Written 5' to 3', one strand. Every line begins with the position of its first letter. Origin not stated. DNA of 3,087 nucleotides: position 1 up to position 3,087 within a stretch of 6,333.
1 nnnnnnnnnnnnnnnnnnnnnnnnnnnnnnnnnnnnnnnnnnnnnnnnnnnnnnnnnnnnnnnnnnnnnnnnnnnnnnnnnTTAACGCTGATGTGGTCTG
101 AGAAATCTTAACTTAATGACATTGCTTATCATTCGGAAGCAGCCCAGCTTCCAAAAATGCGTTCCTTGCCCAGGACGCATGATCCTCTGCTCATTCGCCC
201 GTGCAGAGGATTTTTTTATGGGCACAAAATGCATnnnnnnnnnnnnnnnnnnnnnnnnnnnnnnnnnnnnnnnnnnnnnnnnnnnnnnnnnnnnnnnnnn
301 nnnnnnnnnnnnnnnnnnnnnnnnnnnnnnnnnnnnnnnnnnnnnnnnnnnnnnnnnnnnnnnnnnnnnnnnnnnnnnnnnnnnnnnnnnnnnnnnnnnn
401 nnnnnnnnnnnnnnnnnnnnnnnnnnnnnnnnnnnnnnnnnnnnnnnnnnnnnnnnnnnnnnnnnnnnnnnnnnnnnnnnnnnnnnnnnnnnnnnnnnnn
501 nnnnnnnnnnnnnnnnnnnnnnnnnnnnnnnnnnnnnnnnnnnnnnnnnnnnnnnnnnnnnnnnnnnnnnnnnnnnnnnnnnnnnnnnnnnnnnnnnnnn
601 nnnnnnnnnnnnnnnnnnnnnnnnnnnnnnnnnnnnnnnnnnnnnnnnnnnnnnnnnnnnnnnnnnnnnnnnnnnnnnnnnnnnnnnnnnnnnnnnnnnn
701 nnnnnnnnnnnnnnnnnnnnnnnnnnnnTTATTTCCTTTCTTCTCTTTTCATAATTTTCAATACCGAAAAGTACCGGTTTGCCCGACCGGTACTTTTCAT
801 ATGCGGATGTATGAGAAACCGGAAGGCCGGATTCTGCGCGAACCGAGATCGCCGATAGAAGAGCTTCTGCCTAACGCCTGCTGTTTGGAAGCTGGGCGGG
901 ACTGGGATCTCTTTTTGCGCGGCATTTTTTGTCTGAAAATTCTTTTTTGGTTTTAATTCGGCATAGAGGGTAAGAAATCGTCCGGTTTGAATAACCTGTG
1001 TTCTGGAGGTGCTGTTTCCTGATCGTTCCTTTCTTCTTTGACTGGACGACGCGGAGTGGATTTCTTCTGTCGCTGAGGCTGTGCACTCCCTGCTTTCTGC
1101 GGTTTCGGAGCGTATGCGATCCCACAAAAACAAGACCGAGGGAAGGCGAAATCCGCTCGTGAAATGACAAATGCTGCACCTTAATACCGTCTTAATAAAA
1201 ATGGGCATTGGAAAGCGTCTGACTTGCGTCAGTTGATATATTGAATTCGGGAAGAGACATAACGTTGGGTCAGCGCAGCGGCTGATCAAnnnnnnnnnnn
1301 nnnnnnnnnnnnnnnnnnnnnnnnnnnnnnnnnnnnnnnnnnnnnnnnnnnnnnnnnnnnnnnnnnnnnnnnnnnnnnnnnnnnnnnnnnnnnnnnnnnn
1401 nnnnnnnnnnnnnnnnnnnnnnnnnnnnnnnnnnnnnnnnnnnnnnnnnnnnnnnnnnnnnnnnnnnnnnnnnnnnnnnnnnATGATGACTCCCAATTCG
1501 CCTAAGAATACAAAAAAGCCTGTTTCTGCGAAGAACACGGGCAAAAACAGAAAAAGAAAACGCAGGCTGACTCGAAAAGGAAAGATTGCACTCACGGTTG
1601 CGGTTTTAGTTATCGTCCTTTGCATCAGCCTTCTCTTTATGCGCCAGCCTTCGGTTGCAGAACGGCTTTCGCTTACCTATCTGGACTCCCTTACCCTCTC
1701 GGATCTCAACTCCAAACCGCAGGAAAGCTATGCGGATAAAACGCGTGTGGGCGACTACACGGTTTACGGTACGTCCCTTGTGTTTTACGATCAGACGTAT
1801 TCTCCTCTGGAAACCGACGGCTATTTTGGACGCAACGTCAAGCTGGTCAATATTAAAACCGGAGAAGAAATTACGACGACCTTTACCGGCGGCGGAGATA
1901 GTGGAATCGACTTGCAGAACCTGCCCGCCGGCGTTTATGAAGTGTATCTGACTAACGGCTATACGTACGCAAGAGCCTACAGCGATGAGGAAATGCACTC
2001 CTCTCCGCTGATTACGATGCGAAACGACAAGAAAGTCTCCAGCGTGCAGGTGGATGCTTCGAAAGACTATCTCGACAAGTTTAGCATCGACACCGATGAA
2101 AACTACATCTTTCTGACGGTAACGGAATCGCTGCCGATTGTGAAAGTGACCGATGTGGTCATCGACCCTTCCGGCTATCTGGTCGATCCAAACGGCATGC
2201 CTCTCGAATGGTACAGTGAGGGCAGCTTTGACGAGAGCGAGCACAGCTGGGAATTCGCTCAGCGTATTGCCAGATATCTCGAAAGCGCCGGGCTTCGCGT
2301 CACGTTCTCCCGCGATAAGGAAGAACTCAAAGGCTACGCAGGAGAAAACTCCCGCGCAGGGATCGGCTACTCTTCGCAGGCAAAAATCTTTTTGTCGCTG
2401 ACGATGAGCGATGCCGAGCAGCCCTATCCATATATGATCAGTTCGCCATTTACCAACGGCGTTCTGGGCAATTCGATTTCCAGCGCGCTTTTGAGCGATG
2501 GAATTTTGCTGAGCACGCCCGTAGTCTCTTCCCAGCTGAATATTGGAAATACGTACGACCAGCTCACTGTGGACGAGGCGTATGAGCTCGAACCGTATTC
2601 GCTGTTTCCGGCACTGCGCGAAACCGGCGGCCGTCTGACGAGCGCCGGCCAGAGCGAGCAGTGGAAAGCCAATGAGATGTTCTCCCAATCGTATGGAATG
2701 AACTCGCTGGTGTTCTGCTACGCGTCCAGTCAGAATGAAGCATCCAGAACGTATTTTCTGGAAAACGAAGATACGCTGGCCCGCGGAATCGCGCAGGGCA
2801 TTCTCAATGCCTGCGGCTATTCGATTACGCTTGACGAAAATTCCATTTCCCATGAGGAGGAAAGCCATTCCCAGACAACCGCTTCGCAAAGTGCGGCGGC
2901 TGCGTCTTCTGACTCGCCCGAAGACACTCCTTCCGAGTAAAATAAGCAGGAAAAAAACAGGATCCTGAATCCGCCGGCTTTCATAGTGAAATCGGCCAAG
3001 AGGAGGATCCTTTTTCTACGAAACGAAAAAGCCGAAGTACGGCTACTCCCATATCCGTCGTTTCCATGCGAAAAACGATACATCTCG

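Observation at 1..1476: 1.4 kb with no credible CDS but dense RNA-type structure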

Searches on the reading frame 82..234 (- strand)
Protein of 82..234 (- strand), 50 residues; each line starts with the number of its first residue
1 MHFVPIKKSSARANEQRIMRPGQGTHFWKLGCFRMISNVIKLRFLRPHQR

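Call 9: search_protein_families(library=pfam, max_evalue=1, proteins=[window:82-234:-])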
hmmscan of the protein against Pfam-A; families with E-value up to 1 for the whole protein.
window:82-234:- (50 aa): 0 families

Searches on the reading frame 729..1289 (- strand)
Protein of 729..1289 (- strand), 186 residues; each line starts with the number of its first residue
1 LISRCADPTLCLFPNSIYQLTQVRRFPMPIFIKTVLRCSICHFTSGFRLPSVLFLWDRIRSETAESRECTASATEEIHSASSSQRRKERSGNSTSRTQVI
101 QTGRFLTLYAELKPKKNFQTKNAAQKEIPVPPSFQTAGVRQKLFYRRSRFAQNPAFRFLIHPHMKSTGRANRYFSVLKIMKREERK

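Call 9: search_protein_families(library=pfam, max_evalue=1, proteins=[window:729-1289:-])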
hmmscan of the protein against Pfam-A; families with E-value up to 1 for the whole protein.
window:729-1289:- (186 aa): 0 families

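Call 52: find_homologous_proteins(query=window:732-1289:-, max_evalue=0.001)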
Query window:732-1289:- (186 aa): 2 proteins with E <= 0.001 among 51 candidates.
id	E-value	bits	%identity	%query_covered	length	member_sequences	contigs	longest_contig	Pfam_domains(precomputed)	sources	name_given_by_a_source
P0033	2.4e-117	407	99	100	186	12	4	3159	-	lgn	-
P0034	8.5e-84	298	99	74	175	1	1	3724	-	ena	-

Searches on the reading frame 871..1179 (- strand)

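Call 9: search_protein_families(library=pfam, max_evalue=1, proteins=[window:871-1179:-])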
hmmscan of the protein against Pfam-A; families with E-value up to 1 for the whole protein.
window:871-1179:- (102 aa): 1 family
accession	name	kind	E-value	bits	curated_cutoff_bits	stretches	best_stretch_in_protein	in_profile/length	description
PF12562.13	Pox_I6_C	-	0.054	13.9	23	1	42-70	8-36/37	Poxvirus telomere-binding protein I6, C-terminal domain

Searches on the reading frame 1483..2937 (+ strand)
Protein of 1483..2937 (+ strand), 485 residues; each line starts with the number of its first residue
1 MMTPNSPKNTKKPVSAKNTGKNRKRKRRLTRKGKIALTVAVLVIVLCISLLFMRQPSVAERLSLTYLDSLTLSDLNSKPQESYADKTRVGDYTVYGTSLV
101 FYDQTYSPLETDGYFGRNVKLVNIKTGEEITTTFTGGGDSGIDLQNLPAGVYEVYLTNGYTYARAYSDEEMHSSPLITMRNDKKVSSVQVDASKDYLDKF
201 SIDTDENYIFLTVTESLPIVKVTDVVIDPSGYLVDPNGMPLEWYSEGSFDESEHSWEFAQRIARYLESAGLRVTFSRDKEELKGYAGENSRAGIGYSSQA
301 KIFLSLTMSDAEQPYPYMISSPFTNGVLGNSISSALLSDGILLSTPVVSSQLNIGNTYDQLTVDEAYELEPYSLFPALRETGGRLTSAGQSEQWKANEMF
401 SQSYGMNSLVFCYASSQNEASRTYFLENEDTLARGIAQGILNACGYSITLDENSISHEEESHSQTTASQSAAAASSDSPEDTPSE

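Call 9: search_protein_families(library=pfam, max_evalue=1, proteins=[window:1483-2937:+])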
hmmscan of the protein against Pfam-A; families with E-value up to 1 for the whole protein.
window:1483-2937:+ (485 aa): 3 families
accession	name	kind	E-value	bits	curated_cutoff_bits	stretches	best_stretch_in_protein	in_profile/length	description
PF01520.23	Amidase_3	-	0.00087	19.8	27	1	247-306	18-74/174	N-acetylmuramoyl-L-alanine amidase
PF11138.13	DUF2911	-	0.081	13.2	27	1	125-205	41-123/145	Protein of unknown function (DUF2911)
PF13676.11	TIR_2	-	0.19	12.6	28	1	255-281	10-33/122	TIR domain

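Call 11: find_encoding_contigs(protein=window:1483-2937:+, flank=10000, max_places=8)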
Protein window:1483-2937:+ (485 aa): 21 contigs read that carry it; 8 places shown.
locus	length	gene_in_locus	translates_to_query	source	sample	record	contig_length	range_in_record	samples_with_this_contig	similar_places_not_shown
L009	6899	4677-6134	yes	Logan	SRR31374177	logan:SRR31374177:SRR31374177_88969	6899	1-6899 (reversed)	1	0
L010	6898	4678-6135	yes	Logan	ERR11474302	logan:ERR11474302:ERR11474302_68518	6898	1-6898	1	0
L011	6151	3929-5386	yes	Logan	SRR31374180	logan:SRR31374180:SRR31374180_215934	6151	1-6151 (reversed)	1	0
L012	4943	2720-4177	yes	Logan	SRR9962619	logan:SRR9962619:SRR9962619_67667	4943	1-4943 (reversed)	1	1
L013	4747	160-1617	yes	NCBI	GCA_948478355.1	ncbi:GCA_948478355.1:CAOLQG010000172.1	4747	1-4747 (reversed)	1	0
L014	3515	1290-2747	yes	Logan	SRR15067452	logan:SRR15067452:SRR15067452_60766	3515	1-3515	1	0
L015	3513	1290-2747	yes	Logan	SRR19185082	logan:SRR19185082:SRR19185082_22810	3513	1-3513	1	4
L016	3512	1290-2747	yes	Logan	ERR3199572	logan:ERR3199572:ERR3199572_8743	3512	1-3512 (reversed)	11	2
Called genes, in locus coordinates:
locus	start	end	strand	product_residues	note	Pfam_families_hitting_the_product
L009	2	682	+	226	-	?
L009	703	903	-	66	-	-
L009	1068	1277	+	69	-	-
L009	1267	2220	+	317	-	PF19127:Choline_bind_3 (weak), PF00877:NLPC_P60 (weak)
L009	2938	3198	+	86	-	-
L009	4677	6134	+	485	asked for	-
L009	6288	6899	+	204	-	?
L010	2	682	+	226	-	?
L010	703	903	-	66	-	-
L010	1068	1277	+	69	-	-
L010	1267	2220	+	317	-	PF19127:Choline_bind_3 (weak), PF00877:NLPC_P60 (weak)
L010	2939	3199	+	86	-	-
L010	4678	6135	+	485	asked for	-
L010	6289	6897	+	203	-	?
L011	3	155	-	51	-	?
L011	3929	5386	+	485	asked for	-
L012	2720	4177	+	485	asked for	-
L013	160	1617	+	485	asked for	-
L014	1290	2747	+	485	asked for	-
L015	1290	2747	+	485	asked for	-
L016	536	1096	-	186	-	-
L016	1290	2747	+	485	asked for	-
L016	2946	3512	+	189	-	?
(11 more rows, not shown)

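Call 13: find_homologous_proteins(query=window:1483-2937:+, max_evalue=0.00001)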
Query window:1483-2937:+ (485 aa): 32 proteins with E <= 0.00001 among 8000 candidates.
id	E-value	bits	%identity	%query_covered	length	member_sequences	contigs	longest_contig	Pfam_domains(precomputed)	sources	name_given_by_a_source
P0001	0.0e+0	1067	99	100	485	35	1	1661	-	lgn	-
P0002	1.6e-182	626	64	91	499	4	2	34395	-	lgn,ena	-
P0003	3.1e-179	615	62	91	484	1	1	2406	-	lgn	-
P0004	2.4e-162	559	59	93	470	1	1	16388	-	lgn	-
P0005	8.1e-157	541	56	91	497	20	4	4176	-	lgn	-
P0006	9.5e-140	485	49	97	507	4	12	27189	-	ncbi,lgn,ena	-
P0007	1.0e-136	475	51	89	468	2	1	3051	-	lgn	-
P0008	1.1e-136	474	54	84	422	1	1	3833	PF01520.24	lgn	-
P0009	1.8e-129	451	48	90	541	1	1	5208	-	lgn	-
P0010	2.3e-129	450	48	90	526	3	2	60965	-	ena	-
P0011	3.3e-127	443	49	88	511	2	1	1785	-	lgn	-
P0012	4.2e-122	426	48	88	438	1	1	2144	PF01520.24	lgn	-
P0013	3.1e-121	424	44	96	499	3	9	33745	-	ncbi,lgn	-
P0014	2.1e-120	421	46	88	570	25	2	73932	-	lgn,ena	-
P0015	1.0e-119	419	47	85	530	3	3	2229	-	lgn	-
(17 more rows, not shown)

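Call 15: find_related_loci(query=A1, collection=genome_contigs, flank=6000)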
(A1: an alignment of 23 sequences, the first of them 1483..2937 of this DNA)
Query A1 (485 aa) in genome_contigs; peptide patterns used: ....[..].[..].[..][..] (x = any residue, [..] = any of these).
16 stretches matched a pattern; 7 encode a relative of the query (tblastn E <= 1e-3); 7 distinct loci.
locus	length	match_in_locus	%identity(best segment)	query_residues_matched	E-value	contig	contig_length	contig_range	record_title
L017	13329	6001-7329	56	11-453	4e-161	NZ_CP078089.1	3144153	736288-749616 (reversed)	Allobaculum mucilyticum strain 128 chromosome, complete genome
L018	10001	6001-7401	44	13-485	6e-124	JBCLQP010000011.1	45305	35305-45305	Erysipelotrichaceae bacterium 51-3 voucher GPTB0111 scaffold11, whole genome shotgun sequence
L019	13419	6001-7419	43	13-485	1e-123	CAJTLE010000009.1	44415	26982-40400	MAG TPA_asm: uncultured Allobaculum sp. isolate MGBC100415 genome assembly, contig: MGBC100415.9, whole genome shotgun s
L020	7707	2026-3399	44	26-480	5e-118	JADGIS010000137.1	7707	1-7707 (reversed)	Erysipelotrichaceae bacterium RD49 NODE_137_length_7707_cov_69.959763, whole genome shotgun sequence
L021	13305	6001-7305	44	9-458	1e-113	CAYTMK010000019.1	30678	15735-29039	MAG TPA_asm: uncultured Erysipelotrichaceae bacterium isolate SRP199465_co2_109 genome assembly, contig: NODE_3688_lengt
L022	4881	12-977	47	112-445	1e-92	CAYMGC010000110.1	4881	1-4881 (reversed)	MAG TPA_asm: uncultured Erysipelotrichaceae bacterium isolate SRP199465_co2_395 genome assembly, contig: NODE_51642_leng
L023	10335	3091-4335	49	28-441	8e-119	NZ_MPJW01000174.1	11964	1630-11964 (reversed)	Ileibacterium valens strain NYU-BL-A3 NODE_77_length_11964_cov_391.662_ID_153, whole genome shotgun sequence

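Call 27: find_encoding_contigs(protein=P0002, flank=6000, max_places=2)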
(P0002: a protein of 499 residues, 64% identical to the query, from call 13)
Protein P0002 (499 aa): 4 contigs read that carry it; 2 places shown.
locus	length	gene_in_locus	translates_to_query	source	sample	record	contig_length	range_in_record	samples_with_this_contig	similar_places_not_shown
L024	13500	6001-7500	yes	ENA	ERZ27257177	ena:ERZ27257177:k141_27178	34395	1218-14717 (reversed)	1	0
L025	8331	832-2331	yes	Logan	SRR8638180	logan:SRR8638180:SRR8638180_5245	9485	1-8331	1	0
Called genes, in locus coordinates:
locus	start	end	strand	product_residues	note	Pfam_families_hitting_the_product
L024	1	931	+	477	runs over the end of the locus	PF01336:tRNA_anti-codon, PF00152:tRNA-synt_2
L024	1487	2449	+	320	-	PF19127:Choline_bind_3, PF00877:NLPC_P60 (weak)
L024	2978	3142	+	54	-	-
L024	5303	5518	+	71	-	-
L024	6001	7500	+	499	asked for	-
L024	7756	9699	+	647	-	PF02463:SMC_N (faint), PF03193:RsgA_GTPase (faint), PF00005:ABC_tran, PF00931:NB-ARC (faint), PF01637:ATPase_2 (faint), PF12848:ABC_tran_Xtn, PF00005:ABC_tran, PF16326:ABC_tran_CTD (weak), +4 more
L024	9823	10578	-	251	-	PF00106:adh_short, PF08659:KR, PF13561:adh_short_C2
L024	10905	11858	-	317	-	PF04204:HTS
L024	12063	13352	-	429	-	PF01053:Cys_Met_Meta_PP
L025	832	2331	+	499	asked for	-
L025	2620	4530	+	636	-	PF00005:ABC_tran, PF00931:NB-ARC (faint), PF02463:SMC_N (faint), PF03193:RsgA_GTPase (faint), PF01637:ATPase_2 (faint), PF12848:ABC_tran_Xtn, PF00005:ABC_tran, PF16326:ABC_tran_CTD (weak), +4 more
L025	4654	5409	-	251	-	PF00106:adh_short, PF08659:KR, PF13561:adh_short_C2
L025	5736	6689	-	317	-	PF04204:HTS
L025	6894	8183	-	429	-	PF01053:Cys_Met_Meta_PP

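Call 28: find_encoding_contigs(protein=P0004, flank=6000, max_places=2)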
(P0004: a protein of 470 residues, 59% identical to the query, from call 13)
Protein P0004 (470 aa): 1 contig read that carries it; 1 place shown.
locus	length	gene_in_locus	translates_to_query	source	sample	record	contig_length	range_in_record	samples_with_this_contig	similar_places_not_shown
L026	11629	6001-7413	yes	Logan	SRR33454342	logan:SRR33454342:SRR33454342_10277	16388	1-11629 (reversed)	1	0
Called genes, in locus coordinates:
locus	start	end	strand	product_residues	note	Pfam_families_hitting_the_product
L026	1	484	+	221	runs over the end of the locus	PF06971:Put_DNA-bind_N, PF02629:CoA_binding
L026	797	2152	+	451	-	PF01336:tRNA_anti-codon, PF00152:tRNA-synt_2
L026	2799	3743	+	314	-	PF19127:Choline_bind_3 (weak), PF00877:NLPC_P60 (weak)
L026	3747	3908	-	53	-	-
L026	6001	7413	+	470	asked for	-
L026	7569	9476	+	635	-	PF00005:ABC_tran, PF00931:NB-ARC (faint), PF02463:SMC_N (faint), PF03193:RsgA_GTPase (faint), PF01926:MMR_HSR1 (faint), PF12848:ABC_tran_Xtn, PF00005:ABC_tran, PF16326:ABC_tran_CTD (weak), +3 more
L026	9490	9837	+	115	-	-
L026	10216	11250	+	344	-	-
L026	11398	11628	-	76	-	?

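Call 29: find_encoding_contigs(protein=P0006, flank=6000, max_places=2)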
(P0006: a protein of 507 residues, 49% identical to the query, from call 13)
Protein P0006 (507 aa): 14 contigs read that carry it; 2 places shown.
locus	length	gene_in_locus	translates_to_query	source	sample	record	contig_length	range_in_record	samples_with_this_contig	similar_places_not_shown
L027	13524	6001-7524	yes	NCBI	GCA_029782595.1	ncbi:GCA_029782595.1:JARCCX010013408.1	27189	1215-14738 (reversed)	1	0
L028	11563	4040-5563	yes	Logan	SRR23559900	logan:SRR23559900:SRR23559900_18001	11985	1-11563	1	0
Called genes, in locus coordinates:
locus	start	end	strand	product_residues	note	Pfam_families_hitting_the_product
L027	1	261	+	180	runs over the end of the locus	PF07456:Hpre_diP_synt_I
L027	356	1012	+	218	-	-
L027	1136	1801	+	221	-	PF06971:Put_DNA-bind_N, PF02629:CoA_binding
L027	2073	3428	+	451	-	PF01336:tRNA_anti-codon, PF00152:tRNA-synt_2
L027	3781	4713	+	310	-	PF01473:Choline_bind_1 (faint), PF19127:Choline_bind_3 (weak), PF00877:NLPC_P60 (weak)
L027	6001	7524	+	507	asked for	-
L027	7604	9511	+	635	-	PF00005:ABC_tran, PF00931:NB-ARC (faint), PF02463:SMC_N (faint), PF01926:MMR_HSR1 (faint), PF13304:AAA_21 (faint), PF12848:ABC_tran_Xtn, PF00005:ABC_tran, PF16326:ABC_tran_CTD (weak), +2 more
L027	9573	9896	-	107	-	PF01541:GIY-YIG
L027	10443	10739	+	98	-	-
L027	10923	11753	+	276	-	PF02195:ParB_N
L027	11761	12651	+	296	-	PF00142:Fer4_NifH, PF01656:CbiA, PF07015:VirC1 (faint), PF09140:MipZ (faint), PF10609:ParA (weak), PF13614:AAA_31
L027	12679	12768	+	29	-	-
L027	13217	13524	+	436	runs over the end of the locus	-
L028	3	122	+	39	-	?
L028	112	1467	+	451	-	PF01336:tRNA_anti-codon, PF00152:tRNA-synt_2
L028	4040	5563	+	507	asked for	-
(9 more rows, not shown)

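Call 30: find_encoding_contigs(protein=P0014, flank=6000, max_places=2)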
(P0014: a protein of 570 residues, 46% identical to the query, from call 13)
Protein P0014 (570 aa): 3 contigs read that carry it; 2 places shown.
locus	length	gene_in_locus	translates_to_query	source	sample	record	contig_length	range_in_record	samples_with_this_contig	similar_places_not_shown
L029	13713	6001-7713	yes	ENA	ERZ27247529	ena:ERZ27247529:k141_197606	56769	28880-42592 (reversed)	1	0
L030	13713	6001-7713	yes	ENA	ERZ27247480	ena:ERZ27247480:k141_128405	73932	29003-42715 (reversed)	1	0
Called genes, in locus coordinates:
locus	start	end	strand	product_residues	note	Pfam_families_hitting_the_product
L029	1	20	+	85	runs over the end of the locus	-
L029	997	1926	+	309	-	PF00149:Metallophos, PF12850:Metallophos_2 (weak)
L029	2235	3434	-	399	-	PF01757:Acyl_transf_3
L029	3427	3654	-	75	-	PF04014:MazE_antitoxin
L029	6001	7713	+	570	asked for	-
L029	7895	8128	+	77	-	-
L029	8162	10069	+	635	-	PF00005:ABC_tran, PF00931:NB-ARC (faint), PF02463:SMC_N (faint), PF03193:RsgA_GTPase (faint), PF13555:AAA_29 (faint), PF12848:ABC_tran_Xtn, PF00005:ABC_tran, PF16326:ABC_tran_CTD (weak), +5 more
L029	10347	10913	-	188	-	PF00132:Hexapep, PF14602:Hexapep_2 (weak)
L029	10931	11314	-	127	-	PF01541:GIY-YIG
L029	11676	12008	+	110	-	PF02311:AraC_binding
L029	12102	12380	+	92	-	-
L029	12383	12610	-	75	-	-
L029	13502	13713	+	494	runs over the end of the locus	PF00749:tRNA-synt_1c, PF19269:Anticodon_2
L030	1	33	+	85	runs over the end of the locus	-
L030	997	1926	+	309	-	PF00149:Metallophos, PF12850:Metallophos_2 (weak)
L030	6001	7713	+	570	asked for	-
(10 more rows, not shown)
